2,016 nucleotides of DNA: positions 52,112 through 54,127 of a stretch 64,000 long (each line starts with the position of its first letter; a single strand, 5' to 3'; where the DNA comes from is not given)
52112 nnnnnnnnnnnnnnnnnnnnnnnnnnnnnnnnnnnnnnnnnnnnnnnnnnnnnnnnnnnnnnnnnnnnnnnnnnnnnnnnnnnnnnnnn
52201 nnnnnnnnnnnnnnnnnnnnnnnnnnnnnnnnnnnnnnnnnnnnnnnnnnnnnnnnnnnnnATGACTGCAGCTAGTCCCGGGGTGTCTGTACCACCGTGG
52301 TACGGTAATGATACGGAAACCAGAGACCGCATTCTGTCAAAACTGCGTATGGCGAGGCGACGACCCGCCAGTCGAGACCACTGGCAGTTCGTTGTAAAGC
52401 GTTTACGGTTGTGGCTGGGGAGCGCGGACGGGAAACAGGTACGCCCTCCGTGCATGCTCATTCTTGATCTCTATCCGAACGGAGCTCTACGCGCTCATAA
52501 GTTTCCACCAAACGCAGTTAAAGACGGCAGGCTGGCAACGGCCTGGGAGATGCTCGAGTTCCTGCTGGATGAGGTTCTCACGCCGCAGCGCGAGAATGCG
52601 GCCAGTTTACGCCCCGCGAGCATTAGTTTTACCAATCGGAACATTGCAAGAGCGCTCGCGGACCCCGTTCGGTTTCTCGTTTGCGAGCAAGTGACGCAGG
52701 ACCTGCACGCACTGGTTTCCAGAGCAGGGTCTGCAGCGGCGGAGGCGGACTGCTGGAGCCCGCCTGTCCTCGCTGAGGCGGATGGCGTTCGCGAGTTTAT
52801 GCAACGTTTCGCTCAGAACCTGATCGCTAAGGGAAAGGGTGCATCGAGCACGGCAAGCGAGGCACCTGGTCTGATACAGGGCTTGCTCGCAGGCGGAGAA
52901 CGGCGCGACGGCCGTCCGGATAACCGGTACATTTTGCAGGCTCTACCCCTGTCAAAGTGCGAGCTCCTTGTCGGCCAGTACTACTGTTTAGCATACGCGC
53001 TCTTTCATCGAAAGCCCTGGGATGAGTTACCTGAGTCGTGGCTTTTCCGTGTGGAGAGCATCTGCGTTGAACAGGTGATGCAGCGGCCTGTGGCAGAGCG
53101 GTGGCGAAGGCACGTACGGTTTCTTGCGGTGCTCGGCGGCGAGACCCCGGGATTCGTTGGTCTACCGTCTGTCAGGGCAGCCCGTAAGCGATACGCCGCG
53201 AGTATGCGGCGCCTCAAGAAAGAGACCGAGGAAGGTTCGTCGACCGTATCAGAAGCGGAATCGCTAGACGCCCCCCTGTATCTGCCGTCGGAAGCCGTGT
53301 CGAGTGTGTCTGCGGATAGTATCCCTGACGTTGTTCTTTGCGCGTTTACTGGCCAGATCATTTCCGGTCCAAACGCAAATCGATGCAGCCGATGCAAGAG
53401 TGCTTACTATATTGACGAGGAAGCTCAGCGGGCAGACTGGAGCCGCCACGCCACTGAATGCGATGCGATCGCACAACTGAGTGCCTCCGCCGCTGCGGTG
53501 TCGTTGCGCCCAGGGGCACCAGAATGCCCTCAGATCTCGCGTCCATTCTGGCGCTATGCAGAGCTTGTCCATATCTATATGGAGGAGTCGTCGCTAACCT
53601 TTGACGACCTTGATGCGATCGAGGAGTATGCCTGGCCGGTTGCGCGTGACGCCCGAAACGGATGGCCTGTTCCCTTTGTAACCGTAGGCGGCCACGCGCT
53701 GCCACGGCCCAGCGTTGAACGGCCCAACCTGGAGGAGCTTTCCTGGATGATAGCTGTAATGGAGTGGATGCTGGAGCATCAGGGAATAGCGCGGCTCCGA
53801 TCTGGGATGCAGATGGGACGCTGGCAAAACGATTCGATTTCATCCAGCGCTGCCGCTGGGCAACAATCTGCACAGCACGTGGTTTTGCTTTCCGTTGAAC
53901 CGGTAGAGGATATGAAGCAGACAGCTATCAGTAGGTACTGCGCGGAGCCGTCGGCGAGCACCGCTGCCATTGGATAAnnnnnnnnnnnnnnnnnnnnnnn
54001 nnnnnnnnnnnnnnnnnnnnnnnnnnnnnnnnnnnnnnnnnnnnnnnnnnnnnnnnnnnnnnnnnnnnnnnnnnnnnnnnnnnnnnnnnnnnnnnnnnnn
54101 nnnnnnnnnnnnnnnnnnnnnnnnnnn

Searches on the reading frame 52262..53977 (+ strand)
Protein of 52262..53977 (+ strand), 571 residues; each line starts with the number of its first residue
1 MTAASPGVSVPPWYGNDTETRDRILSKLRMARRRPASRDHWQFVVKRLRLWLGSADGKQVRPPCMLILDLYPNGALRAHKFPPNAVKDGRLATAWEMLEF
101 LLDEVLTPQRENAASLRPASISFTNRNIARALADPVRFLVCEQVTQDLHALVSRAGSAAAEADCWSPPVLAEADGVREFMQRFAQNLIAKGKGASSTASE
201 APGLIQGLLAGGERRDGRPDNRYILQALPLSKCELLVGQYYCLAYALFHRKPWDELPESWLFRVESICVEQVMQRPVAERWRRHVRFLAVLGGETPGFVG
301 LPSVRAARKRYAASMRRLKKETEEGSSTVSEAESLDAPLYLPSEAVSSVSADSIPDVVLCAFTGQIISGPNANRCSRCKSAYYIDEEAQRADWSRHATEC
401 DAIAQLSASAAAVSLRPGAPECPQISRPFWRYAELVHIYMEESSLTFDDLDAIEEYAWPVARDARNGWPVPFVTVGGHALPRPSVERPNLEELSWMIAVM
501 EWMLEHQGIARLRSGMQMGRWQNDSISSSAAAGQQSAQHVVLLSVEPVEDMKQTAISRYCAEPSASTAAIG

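Call 11: find_encoding_contigs(protein=window:52262-53977:+, flank=10000, max_places=4)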
Protein window:52262-53977:+ (571 aa): no gene with exactly this product is on record in the collection.

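Call 97: search_protein_families(library=pfam, max_evalue=0.001, proteins=[window:52262-53974:+])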
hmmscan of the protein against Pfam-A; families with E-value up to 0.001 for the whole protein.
window:52262-53974:+ (571 aa): 1 family
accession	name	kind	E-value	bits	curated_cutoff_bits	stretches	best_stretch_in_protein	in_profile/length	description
PF01753.24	zf-MYND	-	2.9e-07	30.9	22.7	1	371-400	8-39/39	MYND finger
